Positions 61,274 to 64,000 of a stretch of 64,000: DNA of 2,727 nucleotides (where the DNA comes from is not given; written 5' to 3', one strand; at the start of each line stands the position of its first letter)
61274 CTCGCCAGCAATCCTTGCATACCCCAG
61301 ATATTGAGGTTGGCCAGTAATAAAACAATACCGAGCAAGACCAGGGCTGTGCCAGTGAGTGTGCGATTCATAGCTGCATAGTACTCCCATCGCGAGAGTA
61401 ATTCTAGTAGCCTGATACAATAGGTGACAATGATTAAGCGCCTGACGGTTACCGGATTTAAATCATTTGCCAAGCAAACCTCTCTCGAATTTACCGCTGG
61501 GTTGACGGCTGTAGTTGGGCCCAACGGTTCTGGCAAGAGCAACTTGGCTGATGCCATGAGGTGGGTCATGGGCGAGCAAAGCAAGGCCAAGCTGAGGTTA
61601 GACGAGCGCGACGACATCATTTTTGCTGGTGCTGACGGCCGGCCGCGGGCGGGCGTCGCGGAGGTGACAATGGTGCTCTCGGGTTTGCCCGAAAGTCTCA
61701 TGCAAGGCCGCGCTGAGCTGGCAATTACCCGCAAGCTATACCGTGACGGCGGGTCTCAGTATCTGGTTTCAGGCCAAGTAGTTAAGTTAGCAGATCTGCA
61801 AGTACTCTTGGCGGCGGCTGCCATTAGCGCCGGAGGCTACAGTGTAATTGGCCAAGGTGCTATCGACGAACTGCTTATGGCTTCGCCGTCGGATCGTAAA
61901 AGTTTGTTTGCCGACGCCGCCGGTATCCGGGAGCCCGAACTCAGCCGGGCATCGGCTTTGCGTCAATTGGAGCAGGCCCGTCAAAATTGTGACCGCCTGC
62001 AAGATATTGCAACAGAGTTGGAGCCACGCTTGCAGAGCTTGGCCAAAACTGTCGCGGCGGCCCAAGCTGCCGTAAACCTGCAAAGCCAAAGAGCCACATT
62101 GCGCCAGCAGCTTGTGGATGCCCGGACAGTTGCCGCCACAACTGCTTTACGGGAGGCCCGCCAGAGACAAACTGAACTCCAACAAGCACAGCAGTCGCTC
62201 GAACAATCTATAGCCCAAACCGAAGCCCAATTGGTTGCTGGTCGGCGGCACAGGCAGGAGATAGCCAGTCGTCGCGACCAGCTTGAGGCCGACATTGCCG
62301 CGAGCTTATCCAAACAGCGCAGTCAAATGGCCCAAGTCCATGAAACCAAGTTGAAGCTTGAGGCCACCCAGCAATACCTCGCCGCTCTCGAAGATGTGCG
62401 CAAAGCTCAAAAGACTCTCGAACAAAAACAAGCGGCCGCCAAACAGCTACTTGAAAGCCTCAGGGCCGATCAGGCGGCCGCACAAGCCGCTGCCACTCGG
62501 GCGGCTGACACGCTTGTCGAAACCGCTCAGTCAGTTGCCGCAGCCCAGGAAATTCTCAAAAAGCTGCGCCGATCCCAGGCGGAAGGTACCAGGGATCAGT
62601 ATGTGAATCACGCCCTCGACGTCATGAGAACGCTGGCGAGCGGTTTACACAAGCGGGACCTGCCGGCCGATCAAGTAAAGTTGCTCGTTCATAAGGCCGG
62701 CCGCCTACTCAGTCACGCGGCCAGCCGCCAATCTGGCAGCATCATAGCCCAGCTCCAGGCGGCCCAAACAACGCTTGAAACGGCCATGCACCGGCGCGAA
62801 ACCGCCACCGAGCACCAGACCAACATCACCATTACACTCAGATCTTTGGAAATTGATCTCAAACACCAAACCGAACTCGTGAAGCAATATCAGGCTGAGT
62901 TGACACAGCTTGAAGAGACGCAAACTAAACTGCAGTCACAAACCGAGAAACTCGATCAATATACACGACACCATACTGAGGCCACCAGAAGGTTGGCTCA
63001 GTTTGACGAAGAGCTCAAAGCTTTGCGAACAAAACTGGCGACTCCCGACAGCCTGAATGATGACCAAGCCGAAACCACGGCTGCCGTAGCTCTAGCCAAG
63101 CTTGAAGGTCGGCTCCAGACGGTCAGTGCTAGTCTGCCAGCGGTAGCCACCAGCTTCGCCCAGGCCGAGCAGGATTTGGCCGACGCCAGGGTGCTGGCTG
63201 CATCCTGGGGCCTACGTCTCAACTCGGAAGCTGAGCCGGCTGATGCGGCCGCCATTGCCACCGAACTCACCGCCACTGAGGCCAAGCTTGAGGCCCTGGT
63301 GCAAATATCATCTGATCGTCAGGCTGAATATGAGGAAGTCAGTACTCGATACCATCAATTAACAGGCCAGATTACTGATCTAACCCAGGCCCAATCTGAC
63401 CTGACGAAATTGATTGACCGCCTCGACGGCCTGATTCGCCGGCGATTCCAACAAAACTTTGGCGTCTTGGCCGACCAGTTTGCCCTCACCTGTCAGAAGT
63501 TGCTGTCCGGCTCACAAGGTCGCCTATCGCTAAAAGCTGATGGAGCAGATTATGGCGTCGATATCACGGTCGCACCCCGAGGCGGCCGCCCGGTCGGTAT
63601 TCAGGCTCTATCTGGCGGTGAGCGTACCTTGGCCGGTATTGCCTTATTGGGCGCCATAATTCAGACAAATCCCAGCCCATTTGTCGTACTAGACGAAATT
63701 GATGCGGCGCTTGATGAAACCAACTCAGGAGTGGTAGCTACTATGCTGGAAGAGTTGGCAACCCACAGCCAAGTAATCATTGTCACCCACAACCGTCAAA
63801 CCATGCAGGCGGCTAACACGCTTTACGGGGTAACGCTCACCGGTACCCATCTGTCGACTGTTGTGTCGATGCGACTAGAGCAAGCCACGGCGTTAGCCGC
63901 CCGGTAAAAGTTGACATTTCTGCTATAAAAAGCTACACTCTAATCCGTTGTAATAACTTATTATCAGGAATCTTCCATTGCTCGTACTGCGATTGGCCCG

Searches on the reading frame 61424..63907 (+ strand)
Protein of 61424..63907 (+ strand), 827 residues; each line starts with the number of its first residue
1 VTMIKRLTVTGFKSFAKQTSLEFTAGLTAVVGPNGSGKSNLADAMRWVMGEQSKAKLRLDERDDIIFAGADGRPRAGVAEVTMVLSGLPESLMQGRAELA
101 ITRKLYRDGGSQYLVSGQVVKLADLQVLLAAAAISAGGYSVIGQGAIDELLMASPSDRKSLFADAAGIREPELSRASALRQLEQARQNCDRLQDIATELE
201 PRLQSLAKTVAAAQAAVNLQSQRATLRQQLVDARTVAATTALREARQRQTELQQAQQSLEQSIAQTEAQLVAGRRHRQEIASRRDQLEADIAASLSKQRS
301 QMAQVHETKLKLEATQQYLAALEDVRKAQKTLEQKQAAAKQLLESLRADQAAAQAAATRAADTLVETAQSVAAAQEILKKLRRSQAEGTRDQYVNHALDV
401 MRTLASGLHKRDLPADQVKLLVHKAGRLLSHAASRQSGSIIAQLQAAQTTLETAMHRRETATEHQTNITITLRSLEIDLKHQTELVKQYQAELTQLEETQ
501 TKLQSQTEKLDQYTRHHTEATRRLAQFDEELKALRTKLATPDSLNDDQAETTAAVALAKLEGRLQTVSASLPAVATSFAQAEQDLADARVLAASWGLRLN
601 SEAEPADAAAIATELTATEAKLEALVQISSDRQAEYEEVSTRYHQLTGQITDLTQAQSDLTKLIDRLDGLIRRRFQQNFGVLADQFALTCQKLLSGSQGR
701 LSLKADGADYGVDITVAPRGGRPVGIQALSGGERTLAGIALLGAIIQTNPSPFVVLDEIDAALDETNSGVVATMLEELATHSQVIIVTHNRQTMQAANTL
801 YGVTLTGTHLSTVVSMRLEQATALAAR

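Call 31: search_protein_families(library=pfam, proteins=[window:61424-63907:+], max_evalue=0.00001)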
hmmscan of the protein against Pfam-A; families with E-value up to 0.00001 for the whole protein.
window:61424-63907:+ (827 aa): 5 families
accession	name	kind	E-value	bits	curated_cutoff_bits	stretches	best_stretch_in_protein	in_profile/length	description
PF02463.25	SMC_N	-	4e-62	210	40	1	3-806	1-214/220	RecF/RecN/SMC N terminal domain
PF13476.12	AAA_23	-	4.9e-15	57.1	27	1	6-343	1-197/201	AAA domain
PF13304.12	AAA_21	-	3e-13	50.9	27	0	660-790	182-299/304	AAA domain, putative AbiEii toxin, Type IV TA system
PF13175.12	AAA_15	-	1.4e-10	41.8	32.1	1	3-56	1-54/374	AAA ATPase domain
PF13555.12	AAA_29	-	2e-06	27.9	27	1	5-54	2-51/61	P-loop containing region of AAA domain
